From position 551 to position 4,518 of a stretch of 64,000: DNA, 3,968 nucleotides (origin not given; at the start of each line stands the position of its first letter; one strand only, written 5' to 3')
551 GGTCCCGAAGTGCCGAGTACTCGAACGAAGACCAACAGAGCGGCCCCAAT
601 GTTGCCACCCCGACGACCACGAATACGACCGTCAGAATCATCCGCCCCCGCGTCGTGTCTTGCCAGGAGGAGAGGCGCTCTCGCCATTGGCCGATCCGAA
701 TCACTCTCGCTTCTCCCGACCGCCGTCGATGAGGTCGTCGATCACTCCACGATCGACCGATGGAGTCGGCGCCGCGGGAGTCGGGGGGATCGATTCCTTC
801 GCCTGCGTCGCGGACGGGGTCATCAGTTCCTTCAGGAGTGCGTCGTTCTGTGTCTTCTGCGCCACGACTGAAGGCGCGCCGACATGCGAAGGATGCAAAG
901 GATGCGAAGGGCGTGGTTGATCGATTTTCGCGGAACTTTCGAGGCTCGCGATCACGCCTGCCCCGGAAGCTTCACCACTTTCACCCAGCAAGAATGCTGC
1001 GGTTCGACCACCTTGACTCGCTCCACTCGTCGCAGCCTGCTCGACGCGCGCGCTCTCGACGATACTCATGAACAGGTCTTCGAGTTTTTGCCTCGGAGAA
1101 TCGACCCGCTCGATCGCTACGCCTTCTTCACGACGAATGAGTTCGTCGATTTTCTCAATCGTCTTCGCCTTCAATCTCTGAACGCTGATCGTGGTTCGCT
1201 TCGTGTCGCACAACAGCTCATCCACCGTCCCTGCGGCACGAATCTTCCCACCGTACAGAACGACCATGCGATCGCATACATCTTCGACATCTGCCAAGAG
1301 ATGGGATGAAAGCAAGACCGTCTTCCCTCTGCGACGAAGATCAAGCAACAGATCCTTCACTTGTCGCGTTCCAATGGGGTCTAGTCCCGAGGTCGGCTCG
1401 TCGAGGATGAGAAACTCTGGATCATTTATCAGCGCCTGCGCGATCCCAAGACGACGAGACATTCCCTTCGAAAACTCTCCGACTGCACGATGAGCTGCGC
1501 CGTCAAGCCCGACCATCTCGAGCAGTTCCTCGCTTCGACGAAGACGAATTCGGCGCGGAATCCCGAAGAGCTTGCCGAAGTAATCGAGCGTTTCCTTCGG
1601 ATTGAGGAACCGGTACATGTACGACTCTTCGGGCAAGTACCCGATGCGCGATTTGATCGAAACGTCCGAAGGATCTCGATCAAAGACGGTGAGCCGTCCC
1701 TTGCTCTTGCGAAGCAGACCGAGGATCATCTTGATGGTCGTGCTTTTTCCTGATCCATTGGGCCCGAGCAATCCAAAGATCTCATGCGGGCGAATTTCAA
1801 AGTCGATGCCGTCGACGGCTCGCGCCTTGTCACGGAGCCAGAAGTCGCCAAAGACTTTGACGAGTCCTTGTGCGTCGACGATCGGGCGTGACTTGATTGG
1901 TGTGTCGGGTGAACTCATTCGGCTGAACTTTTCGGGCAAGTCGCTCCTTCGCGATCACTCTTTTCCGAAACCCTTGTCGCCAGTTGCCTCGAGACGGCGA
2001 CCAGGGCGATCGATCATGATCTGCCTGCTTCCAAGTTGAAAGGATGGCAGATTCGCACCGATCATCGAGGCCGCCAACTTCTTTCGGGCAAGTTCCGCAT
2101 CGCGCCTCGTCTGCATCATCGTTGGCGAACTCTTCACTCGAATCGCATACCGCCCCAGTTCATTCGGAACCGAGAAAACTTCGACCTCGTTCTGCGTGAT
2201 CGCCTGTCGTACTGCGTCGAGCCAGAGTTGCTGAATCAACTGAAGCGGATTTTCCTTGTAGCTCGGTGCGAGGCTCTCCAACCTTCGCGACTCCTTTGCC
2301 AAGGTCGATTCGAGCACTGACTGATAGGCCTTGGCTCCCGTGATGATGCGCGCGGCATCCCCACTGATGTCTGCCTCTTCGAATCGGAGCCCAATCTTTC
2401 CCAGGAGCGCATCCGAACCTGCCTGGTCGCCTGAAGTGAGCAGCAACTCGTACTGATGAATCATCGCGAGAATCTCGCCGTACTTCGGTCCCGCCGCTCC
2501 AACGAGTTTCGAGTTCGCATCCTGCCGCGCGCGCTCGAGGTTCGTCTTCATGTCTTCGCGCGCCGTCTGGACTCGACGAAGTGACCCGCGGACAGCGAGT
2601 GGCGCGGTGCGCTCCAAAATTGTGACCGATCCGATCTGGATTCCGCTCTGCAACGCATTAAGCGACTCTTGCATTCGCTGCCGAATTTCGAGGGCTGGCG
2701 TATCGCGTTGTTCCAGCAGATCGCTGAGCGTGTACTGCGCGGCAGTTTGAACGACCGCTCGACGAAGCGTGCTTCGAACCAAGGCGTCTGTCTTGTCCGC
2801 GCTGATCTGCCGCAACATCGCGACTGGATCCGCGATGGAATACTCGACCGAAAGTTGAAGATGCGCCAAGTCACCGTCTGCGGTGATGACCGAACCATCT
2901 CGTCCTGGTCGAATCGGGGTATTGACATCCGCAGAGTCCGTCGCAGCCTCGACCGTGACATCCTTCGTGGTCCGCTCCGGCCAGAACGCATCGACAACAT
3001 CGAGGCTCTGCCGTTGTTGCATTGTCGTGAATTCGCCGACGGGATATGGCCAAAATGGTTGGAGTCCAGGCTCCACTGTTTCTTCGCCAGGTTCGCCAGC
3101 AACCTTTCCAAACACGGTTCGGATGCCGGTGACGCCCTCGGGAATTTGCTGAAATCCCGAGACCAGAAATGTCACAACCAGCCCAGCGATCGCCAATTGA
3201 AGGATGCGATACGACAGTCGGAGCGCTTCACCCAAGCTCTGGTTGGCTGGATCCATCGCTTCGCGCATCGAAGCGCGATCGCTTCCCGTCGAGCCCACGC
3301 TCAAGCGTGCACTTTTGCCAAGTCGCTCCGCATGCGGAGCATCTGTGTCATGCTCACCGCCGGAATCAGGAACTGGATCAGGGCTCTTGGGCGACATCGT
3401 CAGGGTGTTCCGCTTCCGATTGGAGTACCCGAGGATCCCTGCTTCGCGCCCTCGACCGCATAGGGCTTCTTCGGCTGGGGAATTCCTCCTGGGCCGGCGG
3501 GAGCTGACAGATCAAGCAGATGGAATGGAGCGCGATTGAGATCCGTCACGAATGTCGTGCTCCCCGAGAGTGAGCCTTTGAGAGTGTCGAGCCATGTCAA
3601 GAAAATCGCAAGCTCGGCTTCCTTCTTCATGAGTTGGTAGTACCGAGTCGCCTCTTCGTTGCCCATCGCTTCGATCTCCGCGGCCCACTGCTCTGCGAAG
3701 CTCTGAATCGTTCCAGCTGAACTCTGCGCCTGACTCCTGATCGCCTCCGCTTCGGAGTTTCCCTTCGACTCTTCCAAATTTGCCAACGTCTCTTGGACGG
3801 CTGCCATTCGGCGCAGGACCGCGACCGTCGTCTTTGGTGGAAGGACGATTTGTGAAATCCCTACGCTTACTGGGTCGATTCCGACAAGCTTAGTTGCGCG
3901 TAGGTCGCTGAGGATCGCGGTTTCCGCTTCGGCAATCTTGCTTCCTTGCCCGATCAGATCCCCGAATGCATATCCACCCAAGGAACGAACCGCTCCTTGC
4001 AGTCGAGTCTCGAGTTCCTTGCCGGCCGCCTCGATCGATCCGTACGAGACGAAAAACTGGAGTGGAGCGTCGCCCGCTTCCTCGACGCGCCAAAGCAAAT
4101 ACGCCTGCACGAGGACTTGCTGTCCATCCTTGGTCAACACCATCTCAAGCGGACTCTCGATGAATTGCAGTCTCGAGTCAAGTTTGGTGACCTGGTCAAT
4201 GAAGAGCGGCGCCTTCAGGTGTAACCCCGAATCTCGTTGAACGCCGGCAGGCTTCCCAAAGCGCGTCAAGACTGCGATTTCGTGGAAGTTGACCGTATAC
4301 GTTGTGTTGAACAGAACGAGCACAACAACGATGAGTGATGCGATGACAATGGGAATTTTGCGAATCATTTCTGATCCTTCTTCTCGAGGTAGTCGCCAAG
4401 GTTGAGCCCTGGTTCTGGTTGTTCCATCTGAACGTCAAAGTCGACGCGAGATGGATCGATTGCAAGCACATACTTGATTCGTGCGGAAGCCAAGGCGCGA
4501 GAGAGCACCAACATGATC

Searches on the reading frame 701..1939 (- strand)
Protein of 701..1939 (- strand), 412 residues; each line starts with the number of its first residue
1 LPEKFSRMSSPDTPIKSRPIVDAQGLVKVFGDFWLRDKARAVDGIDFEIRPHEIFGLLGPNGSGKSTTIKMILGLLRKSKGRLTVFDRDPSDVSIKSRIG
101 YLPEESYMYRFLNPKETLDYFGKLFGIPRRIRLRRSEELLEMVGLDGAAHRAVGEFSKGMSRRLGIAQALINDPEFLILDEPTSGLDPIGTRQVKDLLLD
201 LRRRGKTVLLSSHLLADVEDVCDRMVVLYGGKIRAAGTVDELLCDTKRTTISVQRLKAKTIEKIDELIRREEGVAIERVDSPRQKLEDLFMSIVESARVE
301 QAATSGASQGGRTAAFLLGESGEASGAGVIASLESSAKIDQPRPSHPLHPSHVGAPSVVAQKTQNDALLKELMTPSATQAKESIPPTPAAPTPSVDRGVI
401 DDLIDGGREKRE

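Call 21: search_protein_families(library=pfam, proteins=[window:701-1939:-], max_evalue=0.001)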
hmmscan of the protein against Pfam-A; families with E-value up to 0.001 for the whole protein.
window:701-1939:- (412 aa): 2 families
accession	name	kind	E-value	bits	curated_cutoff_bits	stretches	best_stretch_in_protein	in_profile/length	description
PF00005.33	ABC_tran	-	4.7e-29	102.2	25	1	43-184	2-137/137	ABC transporter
PF13304.12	AAA_21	-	1.5e-10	42.1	27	1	142-213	224-298/304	AAA domain, putative AbiEii toxin, Type IV TA system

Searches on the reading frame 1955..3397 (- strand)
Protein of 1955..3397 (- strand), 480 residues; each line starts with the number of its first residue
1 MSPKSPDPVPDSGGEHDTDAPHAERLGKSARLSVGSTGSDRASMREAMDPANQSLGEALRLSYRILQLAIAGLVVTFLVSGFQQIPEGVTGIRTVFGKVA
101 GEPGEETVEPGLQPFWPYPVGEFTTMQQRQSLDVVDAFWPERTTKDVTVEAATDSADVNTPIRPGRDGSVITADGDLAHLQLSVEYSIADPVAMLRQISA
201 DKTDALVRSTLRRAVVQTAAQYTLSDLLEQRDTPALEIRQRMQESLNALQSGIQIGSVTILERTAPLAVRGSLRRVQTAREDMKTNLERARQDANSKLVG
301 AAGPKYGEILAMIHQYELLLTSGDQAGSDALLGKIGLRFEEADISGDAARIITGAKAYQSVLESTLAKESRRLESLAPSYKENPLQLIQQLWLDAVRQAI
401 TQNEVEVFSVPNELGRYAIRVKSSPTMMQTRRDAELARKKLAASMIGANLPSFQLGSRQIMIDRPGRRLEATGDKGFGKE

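Call 21: search_protein_families(library=pfam, proteins=[window:1955-3397:-], max_evalue=0.001)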
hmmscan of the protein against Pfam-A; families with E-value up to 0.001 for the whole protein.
window:1955-3397:- (480 aa): 1 family
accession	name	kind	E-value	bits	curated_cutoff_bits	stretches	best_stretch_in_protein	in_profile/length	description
PF01145.31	Band_7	-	2.2e-20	73.9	23.6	1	84-294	2-176/176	SPFH domain / Band 7 family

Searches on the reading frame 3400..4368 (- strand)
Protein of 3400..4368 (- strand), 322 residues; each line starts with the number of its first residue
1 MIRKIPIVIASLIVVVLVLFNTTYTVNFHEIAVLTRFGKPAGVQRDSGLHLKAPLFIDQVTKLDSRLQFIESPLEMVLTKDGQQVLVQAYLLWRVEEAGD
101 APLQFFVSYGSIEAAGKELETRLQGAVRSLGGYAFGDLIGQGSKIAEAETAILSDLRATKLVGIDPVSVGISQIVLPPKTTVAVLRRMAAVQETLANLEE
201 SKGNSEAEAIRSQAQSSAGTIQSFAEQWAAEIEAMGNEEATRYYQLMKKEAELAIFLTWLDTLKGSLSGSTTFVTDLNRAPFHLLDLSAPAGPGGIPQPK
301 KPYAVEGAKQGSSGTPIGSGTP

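Call 21: search_protein_families(library=pfam, proteins=[window:3400-4368:-], max_evalue=0.001)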
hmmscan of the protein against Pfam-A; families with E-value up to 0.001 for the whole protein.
window:3400-4368:- (322 aa): 1 family
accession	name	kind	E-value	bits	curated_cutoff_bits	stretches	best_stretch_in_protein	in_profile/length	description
PF01145.31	Band_7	-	7e-21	75.5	23.6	1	25-206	2-166/176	SPFH domain / Band 7 family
